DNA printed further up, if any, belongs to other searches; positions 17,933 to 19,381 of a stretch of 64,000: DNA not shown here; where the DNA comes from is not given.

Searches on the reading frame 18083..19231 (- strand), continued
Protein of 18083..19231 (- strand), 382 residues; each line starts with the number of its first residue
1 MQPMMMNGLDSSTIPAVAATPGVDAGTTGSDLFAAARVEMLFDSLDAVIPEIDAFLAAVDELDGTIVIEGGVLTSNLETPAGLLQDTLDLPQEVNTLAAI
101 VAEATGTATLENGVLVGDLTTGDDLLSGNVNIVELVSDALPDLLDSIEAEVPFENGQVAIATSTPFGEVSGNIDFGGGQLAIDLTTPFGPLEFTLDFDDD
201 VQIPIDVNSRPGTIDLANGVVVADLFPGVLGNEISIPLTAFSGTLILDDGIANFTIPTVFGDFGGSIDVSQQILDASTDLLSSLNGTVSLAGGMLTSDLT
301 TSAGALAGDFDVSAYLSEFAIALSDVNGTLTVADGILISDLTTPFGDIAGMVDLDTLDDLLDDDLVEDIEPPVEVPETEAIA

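Call 57: find_homologous_proteins(query=A2, max_evalue=0.001)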
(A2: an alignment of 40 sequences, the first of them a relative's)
Query A2 (40 sequences) (379 aa, profile of the alignment): 7 proteins with E <= 0.001 among 8000 candidates.
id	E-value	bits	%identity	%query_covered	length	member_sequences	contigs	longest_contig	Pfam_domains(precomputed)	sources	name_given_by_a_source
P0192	4.3e-114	400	36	78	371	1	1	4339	-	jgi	jgi:hypothetical protein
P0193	2.6e-112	394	35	78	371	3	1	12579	-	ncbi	-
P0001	3.9e-111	390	100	100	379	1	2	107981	-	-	-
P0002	2.7e-107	377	70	100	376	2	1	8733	-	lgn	-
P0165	6.9e-84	300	28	80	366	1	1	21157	-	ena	-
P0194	6.9e-83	297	38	71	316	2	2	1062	-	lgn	-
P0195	1.3e-74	270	32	76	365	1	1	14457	-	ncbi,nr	ncbi:hypothetical protein C7271_04210 [filamentous cyanobacterium CCP5]|nr:hypothetical protein C727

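Call 58: find_encoding_contigs(protein=P0193, flank=6000, max_places=2)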
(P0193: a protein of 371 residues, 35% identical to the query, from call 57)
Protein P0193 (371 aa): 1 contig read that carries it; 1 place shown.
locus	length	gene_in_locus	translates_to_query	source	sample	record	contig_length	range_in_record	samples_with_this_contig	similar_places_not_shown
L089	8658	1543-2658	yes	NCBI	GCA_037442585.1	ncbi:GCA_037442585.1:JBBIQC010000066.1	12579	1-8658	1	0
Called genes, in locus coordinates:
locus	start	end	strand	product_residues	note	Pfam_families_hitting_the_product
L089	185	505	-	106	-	PF06127:Mpo1-like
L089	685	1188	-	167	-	PF04116:FA_hydroxylase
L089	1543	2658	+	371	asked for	-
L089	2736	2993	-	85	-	-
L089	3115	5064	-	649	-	-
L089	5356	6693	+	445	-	PF03040:CemA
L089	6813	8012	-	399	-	PF00089:Trypsin, PF13365:Trypsin_2, PF00595:PDZ, PF13180:PDZ_2, PF17820:PDZ_6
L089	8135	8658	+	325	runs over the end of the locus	PF00892:EamA (weak), PF03151:TPT (faint), PF00892:EamA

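Call 59: find_encoding_contigs(protein=P0165, flank=6000, max_places=2)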
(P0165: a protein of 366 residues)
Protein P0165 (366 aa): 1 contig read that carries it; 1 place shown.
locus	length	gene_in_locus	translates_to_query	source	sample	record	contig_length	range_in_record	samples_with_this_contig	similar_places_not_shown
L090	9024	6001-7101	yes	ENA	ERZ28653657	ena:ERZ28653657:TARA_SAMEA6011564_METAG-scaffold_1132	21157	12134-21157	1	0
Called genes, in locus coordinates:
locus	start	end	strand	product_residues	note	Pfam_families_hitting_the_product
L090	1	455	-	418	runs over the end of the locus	PF13416:SBP_bac_8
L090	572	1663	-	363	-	PF00005:ABC_tran, PF08402:TOBE_2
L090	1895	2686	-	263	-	PF00528:BPD_transp_1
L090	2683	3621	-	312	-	PF00528:BPD_transp_1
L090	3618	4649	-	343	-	PF01636:APH, PF02958:EcKL (weak)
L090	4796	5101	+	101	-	PF12840:HTH_20 (weak), PF01022:HTH_5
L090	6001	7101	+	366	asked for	-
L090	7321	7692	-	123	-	PF03259:Robl_LC7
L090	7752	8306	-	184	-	PF11563:Protoglobin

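Call 60: find_encoding_contigs(protein=P0195, flank=6000, max_places=2)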
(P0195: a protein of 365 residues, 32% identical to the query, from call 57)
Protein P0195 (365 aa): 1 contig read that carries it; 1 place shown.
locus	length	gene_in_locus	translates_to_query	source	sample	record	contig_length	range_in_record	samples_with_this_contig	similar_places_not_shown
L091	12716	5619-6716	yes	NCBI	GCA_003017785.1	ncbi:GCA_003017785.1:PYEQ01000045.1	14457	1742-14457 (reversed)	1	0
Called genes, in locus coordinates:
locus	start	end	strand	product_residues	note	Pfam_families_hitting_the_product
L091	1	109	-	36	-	PF26394:Psb34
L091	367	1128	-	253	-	PF13483:Lactamase_B_3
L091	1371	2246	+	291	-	PF01551:Peptidase_M23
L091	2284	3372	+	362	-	PF01264:Chorismate_synt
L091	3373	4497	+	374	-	PF24827:AstE_AspA_cat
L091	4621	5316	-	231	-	PF03167:UDG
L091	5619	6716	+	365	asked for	-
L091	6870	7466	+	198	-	PF00694:Aconitase_C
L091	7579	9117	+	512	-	-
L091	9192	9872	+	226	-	PF06386:GvpL_GvpF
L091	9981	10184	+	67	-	PF00403:HMA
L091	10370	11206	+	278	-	-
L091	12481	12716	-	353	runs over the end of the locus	PF01208:URO-D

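Call 62: search_protein_families(library=pfam, proteins=[P0161, P0166, P0171, P0179, P0001, P0005, P0007, P0008, P0130, P0133], max_evalue=5)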
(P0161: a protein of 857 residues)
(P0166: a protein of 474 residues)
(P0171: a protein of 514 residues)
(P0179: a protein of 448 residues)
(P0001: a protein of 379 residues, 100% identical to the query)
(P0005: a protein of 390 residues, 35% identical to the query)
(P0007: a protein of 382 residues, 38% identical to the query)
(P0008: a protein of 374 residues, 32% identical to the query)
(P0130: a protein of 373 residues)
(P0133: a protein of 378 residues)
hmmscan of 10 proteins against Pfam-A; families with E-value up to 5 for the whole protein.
P0161 (857 aa): 1 family
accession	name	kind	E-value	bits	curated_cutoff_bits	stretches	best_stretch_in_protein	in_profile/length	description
PF00817.25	IMS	-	0.005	17.2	23.2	1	67-102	101-136/148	impB/mucB/samB family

P0166 (474 aa): 2 families
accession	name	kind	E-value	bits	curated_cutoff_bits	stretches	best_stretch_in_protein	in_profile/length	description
PF06248.19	Zw10_N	-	0.47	11.5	26.3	0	399-444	11-57/93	Centromere/kinetochore Zw10 N-terminal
PF23854.1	DUF7217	-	0.78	9.8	29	1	4-64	132-194/238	Domain of unknown function (DUF7217)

P0171 (514 aa): 1 family
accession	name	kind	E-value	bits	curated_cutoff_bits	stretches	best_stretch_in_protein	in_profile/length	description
PF02095.21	Extensin_1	-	5.4e-05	23.5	105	1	410-502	30-123/171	Extensin-like protein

P0179 (448 aa): 1 family
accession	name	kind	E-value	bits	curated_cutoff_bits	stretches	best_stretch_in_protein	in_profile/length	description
PF02948.20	Amelogenin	-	1.6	9.7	27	1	299-352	118-171/179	Amelogenin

P0001 (379 aa): 0 families

P0005 (390 aa): 1 family
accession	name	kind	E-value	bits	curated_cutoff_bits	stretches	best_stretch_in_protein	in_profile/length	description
PF01203.25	T2SSN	-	0.001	19.7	29.6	1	184-288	63-168/211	Type II secretion system (T2SS), protein N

P0007 (382 aa): 0 families

P0008 (374 aa): 0 families

P0130 (373 aa): 1 family
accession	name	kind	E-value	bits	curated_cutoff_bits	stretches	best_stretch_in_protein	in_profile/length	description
PF13861.12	FLgD_tudor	-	3.5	8.3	26.9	1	139-241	7-55/58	FlgD Tudor-like domain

P0133 (378 aa): 1 family
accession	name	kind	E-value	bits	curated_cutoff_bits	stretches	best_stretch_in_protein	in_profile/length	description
PF09160.16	FimH_man-bind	-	0.11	12.7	25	1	228-304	51-127/145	FimH, mannose binding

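Call 74: fold_search(model_id=the predicted structure, library=viral)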
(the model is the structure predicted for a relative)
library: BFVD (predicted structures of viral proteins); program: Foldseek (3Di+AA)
matches with E <= 10: 1078; with E <= 0.001: 1
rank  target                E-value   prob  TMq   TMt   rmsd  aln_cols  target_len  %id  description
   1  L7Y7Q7                4.5e-04  0.41  0.11  0.11  21.1       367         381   11  Putative BTB/POZ domain and WD-repeat protein [Megavirus lba]
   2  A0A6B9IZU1            1.1e-03  0.14  0.08  0.09  29.6       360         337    9  (no name in the UniProt tables at hand)
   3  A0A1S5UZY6            1.6e-03  0.25  0.10  0.08  20.6       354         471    8  (no name in the UniProt tables at hand)
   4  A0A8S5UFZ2            2.2e-03  0.12  0.08  0.08  30.6       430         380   12  Beta clamp protein [Myoviridae sp. ctshb19]
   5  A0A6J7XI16            3.7e-03  0.44  0.09  0.15  24.5       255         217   11  Uncharacterized protein [uncultured Caudovirales phage]
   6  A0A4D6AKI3            3.7e-03  0.25  0.10  0.06  46.1       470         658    7  (no name in the UniProt tables at hand)
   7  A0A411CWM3            4.6e-03  0.21  0.11  0.09  25.5       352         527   10  (no name in the UniProt tables at hand)
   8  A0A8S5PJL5            4.6e-03  0.11  0.10  0.10  27.9       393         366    8  Beta clamp protein [Myoviridae sp. ctsK93]
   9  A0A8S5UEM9            4.6e-03  0.11  0.08  0.08  30.7       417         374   12  DNA polymerase III subunit beta clamp, transferase.0A [Siphoviridae sp. ctX5W26]
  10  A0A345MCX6            4.8e-03  0.18  0.10  0.11  29.4       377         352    9  (no name in the UniProt tables at hand)
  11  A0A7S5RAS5            5.7e-03  0.14  0.09  0.10  26.1       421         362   12  (no name in the UniProt tables at hand)
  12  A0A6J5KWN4            6.3e-03  0.15  0.12  0.12  28.7       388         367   10  DnaN DNA polymerase sliding clamp subunit (PCNA homolog) [uncultured Caudovirales phage]
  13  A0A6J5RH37            6.7e-03  0.10  0.09  0.09  28.4       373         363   12  DnaN DNA polymerase sliding clamp subunit (PCNA homolog) [uncultured Caudovirales phage]
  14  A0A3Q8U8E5            8.3e-03  0.18  0.10  0.08  20.8       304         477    8  BTB/POZ domain-containing protein [Megavirus baoshan]
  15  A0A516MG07            8.3e-03  0.13  0.10  0.06  28.3       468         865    9  (no name in the UniProt tables at hand)
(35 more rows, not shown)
